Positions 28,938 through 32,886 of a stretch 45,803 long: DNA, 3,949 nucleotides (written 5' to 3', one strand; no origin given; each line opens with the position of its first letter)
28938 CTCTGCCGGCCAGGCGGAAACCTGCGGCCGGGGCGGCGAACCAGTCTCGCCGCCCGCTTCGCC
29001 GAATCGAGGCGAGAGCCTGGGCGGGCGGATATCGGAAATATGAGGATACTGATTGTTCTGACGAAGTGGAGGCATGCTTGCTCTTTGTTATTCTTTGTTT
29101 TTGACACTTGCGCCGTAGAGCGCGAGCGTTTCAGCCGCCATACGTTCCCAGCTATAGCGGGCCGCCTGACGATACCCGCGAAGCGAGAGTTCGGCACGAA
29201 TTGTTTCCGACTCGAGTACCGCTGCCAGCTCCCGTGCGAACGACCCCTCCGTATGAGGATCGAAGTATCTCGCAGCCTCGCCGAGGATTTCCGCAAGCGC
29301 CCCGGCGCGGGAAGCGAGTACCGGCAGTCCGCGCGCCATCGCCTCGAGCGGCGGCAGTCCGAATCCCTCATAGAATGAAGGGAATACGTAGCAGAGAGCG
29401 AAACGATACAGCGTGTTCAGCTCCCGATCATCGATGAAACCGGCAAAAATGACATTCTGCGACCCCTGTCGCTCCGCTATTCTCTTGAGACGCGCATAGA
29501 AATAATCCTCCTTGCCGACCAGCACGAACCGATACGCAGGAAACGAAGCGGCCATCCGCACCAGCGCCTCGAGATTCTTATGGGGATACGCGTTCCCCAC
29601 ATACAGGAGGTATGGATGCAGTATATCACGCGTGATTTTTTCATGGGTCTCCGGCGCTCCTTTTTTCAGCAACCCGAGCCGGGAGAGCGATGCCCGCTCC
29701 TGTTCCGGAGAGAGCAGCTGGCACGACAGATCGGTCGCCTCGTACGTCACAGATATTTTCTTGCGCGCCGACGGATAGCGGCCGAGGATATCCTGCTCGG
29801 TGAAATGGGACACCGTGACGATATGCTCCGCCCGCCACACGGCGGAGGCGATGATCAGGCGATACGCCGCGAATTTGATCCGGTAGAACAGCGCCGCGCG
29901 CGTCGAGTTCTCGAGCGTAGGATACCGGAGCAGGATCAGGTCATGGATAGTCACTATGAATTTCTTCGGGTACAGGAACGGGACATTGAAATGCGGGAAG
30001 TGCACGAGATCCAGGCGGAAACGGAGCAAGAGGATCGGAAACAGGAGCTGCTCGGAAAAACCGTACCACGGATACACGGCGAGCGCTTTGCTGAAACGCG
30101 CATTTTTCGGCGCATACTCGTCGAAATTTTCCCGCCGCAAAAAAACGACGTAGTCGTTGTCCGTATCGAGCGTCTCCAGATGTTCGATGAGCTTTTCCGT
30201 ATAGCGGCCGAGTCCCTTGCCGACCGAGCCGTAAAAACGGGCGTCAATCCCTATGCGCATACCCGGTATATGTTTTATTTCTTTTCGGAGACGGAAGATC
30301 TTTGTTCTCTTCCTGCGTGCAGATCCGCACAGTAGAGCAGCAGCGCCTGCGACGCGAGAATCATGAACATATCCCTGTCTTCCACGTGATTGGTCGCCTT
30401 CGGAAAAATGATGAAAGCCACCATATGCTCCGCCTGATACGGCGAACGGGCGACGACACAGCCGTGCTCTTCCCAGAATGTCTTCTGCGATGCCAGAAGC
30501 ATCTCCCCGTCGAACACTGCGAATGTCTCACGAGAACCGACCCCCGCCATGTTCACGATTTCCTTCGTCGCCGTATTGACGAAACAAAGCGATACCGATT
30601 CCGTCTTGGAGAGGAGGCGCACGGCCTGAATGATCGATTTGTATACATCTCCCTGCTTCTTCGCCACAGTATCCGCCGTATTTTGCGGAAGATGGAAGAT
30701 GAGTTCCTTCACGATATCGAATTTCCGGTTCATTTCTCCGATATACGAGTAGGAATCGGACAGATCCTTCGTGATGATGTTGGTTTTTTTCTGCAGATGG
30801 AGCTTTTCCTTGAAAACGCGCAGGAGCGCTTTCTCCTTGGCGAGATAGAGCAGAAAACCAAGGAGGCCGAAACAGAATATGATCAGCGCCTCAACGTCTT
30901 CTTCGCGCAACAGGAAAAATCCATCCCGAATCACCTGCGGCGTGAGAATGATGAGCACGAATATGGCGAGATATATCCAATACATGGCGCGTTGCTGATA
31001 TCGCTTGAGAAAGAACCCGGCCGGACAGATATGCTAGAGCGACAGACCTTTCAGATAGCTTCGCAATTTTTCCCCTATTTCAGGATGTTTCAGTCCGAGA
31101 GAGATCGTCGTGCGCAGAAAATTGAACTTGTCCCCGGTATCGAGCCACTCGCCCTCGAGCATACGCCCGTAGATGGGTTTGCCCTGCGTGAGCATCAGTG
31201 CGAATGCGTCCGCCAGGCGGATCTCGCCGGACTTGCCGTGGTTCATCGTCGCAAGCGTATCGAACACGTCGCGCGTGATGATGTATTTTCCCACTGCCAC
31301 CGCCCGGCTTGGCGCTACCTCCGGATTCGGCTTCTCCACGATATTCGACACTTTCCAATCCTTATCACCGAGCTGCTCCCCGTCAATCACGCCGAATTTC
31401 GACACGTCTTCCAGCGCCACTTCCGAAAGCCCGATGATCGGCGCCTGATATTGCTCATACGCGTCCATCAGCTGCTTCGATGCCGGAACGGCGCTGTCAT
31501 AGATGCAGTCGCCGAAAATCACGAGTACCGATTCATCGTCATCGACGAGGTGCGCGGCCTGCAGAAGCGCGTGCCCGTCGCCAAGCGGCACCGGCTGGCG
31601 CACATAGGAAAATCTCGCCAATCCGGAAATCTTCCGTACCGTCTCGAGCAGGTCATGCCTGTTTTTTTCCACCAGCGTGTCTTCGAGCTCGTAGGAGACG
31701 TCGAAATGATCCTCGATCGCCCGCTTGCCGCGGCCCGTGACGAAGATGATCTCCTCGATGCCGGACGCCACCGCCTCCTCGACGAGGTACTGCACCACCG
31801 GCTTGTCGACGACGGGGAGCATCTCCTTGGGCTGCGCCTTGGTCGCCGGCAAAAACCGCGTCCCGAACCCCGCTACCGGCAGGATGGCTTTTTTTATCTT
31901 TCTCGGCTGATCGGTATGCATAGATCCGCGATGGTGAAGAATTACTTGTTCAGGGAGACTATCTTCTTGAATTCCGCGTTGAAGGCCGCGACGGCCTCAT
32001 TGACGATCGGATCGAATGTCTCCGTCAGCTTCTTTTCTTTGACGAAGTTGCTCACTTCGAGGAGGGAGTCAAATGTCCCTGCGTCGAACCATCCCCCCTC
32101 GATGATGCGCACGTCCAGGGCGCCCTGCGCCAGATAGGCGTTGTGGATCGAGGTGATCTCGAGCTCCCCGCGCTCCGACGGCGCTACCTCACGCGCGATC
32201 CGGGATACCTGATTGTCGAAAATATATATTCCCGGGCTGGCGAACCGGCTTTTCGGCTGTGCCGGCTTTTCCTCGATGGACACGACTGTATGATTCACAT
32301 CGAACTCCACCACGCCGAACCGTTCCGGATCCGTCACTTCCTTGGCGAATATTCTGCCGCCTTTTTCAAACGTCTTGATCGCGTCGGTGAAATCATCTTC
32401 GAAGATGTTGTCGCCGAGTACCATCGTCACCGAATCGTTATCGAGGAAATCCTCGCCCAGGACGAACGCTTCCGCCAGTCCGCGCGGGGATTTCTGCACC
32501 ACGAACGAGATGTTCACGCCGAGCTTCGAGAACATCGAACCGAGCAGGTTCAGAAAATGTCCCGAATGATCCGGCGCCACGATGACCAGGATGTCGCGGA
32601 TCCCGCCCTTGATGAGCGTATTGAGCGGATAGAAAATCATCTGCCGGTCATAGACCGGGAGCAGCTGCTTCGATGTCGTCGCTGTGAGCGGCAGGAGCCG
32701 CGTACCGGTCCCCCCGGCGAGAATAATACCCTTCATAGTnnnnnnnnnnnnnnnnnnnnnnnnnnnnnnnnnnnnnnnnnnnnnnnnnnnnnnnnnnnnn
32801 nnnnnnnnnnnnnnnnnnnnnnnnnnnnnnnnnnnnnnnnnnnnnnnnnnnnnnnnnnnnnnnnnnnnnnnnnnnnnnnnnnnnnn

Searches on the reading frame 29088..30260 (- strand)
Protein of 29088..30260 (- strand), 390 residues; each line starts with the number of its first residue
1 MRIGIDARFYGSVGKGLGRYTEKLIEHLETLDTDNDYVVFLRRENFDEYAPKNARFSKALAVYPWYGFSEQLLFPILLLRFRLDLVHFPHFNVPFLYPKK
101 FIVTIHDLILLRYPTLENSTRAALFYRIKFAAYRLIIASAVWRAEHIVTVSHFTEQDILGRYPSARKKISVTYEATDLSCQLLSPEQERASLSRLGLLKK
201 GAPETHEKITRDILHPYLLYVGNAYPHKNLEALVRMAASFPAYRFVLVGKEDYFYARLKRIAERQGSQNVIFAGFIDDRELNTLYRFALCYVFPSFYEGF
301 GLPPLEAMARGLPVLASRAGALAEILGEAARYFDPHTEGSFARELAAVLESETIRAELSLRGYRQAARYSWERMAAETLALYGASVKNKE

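Call 87: search_protein_families(library=pfam, proteins=[window:29088-30260:-], max_evalue=0.00001)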
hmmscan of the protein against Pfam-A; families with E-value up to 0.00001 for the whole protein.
window:29088-30260:- (390 aa): 5 families
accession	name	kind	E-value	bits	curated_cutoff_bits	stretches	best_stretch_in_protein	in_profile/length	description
PF00534.26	Glycos_transf_1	-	7.6e-30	104.1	26.4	1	215-363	15-170/172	Glycosyl transferases group 1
PF13692.12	Glyco_trans_1_4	-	4.9e-24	85.6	27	1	216-350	2-141/142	Glycosyl transferases group 1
PF13439.12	Glyco_transf_4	-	1.3e-10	42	28.5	1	16-178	3-168/170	Glycosyltransferase Family 4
PF20706.3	GT4-conflict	-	1.1e-09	38.2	26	1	243-334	233-325/385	Family 4 Glycosyltransferase in conflict systems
PF13524.12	Glyco_trans_1_2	-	2.9e-06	27.7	25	0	232-379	4-143/144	Glycosyl transferase-like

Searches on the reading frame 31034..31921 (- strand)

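Call 88: search_protein_families(library=pfam, proteins=[window:31034-31921:-], max_evalue=0.00001)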
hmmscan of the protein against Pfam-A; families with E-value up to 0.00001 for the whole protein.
window:31034-31921:- (295 aa): 1 family
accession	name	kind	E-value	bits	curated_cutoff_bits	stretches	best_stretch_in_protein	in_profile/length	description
PF00483.29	NTP_transferase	-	2.8e-33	116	21.2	1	12-269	2-236/245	Nucleotidyl transferase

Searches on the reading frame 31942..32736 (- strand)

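Call 88: search_protein_families(library=pfam, proteins=[window:31942-32736:-], max_evalue=0.00001)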
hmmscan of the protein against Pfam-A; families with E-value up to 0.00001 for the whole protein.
window:31942-32736:- (264 aa): 2 families
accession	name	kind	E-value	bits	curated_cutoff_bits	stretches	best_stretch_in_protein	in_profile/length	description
PF00483.29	NTP_transferase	-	7.2e-61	206.3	21.2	1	2-234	1-244/245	Nucleotidyl transferase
PF12804.13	NTP_transf_3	-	5.9e-07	30.2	27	1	3-112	1-98/160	MobA-like NTP transferase domain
